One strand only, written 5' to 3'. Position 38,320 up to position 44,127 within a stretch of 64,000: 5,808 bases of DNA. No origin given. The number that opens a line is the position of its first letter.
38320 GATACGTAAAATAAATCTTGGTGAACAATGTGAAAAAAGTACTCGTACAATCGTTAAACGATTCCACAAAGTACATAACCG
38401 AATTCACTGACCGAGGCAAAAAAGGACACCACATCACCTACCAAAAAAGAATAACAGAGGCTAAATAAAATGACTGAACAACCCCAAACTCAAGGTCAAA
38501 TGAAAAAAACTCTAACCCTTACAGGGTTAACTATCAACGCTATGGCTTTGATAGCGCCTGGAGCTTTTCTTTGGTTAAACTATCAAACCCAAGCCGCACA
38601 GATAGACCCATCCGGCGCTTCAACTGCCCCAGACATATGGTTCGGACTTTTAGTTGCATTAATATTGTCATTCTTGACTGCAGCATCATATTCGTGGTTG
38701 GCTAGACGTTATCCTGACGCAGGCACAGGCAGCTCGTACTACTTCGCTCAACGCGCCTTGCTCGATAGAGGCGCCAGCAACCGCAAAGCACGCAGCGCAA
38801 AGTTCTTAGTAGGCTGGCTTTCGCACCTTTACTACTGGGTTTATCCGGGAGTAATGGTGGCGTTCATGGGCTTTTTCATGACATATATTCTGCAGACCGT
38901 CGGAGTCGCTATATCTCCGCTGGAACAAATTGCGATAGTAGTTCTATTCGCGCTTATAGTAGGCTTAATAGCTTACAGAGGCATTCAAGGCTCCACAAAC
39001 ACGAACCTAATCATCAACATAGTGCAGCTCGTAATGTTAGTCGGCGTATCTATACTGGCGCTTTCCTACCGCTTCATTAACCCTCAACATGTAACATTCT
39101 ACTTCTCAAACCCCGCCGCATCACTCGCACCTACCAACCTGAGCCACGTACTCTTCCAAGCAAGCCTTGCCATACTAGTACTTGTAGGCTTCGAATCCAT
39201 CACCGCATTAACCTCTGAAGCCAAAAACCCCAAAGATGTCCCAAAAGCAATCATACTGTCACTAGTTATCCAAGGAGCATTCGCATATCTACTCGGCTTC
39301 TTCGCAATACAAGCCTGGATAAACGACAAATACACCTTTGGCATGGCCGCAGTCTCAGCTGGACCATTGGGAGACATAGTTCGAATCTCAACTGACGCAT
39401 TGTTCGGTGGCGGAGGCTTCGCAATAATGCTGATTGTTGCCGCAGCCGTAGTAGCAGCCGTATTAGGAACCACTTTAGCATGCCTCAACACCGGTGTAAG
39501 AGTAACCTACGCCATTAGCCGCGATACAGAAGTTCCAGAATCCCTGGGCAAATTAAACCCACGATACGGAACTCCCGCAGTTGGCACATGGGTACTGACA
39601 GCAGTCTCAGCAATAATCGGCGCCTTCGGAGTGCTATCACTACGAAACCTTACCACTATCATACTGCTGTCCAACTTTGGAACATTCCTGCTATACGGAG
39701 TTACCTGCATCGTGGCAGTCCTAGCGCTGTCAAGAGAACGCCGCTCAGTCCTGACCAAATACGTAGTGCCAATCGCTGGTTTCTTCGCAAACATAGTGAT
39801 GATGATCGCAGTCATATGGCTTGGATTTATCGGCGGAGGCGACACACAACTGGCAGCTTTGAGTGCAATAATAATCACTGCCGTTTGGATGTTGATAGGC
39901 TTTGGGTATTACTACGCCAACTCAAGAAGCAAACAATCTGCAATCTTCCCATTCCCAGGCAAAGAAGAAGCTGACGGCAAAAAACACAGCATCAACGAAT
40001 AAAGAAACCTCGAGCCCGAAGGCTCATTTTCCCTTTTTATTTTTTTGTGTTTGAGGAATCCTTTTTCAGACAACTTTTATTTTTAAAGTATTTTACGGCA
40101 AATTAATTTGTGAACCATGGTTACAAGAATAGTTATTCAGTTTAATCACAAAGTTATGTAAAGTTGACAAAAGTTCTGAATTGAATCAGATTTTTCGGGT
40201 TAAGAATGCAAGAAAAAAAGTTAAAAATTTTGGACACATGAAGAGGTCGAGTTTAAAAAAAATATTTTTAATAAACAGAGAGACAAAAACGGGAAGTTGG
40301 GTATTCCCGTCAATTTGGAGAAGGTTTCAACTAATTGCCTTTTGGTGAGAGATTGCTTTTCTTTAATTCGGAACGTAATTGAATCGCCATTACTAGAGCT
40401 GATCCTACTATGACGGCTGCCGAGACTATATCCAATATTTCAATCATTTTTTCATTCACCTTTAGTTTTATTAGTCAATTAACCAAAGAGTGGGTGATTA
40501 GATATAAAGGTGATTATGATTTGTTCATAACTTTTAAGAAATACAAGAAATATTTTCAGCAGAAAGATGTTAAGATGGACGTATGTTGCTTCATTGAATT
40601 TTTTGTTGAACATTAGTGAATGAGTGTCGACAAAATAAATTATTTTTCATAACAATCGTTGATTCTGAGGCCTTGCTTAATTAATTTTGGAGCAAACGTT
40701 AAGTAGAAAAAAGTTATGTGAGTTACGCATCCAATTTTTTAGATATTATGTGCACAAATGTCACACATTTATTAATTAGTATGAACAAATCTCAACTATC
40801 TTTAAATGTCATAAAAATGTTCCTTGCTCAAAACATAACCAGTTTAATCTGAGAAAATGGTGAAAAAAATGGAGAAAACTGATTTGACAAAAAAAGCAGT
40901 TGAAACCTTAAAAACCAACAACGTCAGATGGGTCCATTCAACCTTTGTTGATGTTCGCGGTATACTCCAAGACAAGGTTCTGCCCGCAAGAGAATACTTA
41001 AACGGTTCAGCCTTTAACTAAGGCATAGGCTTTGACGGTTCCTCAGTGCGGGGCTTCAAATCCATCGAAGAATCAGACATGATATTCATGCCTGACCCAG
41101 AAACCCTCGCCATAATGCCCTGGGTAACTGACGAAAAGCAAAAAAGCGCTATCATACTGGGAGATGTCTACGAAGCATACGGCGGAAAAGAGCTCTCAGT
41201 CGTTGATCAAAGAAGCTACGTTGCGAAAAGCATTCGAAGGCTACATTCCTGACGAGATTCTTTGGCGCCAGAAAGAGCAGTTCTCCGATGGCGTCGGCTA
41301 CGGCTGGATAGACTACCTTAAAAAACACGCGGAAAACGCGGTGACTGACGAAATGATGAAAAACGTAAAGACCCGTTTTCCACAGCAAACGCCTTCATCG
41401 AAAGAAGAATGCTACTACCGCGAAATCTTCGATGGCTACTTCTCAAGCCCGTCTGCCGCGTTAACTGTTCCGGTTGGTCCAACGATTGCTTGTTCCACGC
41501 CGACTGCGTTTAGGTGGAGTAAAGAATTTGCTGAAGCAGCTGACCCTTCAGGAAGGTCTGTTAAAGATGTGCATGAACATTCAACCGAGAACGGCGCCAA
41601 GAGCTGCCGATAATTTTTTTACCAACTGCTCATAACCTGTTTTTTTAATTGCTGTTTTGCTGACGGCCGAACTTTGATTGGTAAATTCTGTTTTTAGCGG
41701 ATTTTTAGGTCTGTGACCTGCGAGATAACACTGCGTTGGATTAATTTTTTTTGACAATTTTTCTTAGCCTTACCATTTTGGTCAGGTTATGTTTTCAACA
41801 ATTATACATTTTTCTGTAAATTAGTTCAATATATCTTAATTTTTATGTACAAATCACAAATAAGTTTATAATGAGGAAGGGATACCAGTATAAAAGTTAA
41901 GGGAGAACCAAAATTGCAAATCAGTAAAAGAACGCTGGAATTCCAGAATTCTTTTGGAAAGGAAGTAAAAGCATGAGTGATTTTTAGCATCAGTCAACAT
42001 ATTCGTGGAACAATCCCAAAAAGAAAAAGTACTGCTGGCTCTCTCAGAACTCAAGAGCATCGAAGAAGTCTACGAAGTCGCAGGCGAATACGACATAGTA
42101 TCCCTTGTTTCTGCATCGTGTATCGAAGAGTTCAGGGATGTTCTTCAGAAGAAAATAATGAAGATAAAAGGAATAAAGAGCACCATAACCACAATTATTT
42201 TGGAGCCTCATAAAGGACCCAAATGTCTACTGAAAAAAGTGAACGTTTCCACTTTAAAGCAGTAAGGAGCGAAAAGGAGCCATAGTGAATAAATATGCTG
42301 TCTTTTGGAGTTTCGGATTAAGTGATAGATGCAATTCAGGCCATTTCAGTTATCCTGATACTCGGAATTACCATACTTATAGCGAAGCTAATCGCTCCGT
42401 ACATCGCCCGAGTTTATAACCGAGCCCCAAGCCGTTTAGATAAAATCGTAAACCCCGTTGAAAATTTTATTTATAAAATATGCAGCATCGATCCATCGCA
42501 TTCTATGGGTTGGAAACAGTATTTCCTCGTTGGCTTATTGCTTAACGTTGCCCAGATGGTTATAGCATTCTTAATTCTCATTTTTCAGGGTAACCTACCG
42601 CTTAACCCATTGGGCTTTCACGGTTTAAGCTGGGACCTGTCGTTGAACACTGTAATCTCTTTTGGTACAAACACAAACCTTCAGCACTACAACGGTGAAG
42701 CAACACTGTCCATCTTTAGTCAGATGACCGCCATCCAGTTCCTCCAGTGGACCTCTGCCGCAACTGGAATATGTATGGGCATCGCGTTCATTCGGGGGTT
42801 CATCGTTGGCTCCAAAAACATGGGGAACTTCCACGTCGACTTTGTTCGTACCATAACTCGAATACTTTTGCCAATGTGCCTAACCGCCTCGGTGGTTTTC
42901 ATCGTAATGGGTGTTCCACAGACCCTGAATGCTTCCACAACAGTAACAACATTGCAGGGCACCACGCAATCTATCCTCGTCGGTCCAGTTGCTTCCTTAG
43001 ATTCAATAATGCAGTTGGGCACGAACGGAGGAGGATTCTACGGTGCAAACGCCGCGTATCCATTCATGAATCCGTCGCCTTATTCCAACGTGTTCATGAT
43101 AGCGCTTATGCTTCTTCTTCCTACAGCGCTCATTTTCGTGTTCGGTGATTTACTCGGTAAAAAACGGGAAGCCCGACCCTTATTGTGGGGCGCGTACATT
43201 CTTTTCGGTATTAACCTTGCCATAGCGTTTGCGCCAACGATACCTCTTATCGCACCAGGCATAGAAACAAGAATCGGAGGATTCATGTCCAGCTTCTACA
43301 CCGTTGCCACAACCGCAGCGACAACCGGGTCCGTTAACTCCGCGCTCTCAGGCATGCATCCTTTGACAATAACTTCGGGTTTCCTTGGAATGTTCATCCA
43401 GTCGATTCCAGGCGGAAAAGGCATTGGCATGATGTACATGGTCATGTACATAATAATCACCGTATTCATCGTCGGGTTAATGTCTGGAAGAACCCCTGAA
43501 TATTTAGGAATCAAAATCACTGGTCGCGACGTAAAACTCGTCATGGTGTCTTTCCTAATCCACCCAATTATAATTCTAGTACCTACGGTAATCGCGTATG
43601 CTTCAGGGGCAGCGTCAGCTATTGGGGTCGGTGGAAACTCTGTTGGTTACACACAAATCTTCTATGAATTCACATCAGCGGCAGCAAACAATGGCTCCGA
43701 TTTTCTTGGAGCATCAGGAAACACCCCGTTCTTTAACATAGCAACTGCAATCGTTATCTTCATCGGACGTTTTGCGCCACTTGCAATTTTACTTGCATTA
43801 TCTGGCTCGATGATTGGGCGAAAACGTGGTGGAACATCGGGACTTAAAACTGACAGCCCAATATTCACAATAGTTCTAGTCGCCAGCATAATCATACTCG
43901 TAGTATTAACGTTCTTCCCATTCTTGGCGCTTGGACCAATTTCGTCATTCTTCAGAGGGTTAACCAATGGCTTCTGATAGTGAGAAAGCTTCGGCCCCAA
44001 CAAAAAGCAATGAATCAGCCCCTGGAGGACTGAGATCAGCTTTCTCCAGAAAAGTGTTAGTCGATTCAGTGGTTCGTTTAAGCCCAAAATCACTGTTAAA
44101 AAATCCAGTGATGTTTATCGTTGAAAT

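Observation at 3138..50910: Dispersed non-coding ORB-like repeat family (6 copies) at accessory-block boundaries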

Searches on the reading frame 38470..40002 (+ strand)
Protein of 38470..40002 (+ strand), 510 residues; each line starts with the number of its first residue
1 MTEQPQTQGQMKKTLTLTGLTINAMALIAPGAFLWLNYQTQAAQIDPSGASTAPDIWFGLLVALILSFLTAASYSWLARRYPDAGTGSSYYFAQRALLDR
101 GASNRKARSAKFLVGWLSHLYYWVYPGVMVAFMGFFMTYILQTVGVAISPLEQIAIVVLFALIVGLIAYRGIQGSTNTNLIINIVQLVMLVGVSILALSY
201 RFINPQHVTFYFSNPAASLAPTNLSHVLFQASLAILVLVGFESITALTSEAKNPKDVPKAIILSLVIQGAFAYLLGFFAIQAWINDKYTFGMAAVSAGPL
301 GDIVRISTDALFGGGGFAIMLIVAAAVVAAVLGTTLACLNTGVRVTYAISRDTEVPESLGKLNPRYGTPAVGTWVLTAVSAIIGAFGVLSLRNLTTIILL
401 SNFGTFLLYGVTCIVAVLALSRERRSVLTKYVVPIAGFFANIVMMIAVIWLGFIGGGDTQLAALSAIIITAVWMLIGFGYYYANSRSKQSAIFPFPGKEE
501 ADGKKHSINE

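Call 60: search_protein_families(library=pfam, proteins=[window:38470-40002:+], max_evalue=0.00001)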
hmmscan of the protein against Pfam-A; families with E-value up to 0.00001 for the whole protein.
window:38470-40002:+ (510 aa): 2 families
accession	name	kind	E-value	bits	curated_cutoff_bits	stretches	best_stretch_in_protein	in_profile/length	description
PF13520.12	AA_permease_2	-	9.4e-27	94.4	27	1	14-471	3-425/427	Amino acid permease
PF00324.27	AA_permease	-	1.9e-18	66.9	24.6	1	45-489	26-466/470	Amino acid permease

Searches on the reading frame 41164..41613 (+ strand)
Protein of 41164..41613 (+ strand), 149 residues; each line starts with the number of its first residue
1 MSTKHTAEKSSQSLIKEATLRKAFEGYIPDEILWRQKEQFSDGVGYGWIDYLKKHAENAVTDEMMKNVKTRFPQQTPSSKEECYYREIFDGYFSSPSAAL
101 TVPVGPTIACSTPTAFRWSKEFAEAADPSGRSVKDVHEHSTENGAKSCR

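Call 60: search_protein_families(library=pfam, proteins=[window:41164-41613:+], max_evalue=0.00001)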
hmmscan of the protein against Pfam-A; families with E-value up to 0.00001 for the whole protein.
window:41164-41613:+ (149 aa): 1 family
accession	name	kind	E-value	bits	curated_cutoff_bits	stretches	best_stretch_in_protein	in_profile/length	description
PF00733.27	Asn_synthase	-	6e-11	43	21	1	19-98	267-333/354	Asparagine synthase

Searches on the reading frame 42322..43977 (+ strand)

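Call 60: search_protein_families(library=pfam, proteins=[window:42322-43977:+], max_evalue=0.00001)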
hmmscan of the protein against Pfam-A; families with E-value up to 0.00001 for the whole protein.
window:42322-43977:+ (551 aa): 1 family
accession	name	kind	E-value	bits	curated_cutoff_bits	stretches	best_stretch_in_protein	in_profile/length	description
PF03814.21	KdpA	-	1.5e-178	594.8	22.6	1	12-542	2-546/548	Potassium-transporting ATPase A subunit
